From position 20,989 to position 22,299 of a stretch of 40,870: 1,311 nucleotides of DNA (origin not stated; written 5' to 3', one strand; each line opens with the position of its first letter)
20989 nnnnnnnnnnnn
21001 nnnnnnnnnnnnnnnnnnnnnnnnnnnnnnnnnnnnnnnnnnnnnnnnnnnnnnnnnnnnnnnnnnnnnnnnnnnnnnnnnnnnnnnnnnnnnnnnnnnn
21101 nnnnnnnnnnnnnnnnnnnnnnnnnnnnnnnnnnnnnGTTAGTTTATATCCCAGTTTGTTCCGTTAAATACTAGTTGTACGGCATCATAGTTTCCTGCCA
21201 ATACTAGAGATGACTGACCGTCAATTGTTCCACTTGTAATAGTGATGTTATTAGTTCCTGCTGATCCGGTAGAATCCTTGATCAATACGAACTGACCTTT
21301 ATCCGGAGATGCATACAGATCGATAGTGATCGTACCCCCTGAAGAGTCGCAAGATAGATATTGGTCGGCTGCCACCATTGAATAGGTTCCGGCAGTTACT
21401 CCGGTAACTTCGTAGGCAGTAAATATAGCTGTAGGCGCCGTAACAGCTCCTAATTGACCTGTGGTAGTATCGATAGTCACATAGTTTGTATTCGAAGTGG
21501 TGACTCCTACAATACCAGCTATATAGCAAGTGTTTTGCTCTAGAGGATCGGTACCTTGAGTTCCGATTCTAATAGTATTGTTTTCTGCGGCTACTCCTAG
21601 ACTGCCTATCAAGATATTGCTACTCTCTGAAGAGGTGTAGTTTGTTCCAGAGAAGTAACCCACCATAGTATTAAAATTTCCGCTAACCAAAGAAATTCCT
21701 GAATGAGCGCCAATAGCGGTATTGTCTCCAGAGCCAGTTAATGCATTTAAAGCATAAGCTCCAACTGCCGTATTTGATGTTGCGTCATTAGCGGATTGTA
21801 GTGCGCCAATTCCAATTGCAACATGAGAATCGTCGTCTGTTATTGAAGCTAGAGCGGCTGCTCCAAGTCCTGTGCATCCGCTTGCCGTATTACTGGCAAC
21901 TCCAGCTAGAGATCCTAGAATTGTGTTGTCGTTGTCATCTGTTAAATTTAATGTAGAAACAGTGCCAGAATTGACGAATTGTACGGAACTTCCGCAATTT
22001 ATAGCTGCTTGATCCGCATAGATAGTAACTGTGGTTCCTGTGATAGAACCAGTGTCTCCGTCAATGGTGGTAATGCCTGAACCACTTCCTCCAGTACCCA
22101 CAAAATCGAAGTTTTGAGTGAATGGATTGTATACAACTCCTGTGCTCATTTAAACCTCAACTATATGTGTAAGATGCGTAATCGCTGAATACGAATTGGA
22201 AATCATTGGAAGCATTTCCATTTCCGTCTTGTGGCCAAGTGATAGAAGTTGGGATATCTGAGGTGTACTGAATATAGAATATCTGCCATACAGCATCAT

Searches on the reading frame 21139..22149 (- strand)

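Call 50: search_protein_families(library=phrogs, proteins=[window:21139-22149:-], max_evalue=0.00001)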
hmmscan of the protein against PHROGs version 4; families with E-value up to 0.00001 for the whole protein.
window:21139-22149:- (336 aa): 3 families
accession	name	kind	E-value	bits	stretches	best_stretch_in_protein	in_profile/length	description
phrog_6002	-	head and packaging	2.2e-10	39.8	1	73-184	700-809/1183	virion structural protein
phrog_4636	-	tail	9.4e-08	31.9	1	55-205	472-624/763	tail spike protein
phrog_972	-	tail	9.7e-06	24.6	1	258-335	105-188/1246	tail fiber protein proximal subunit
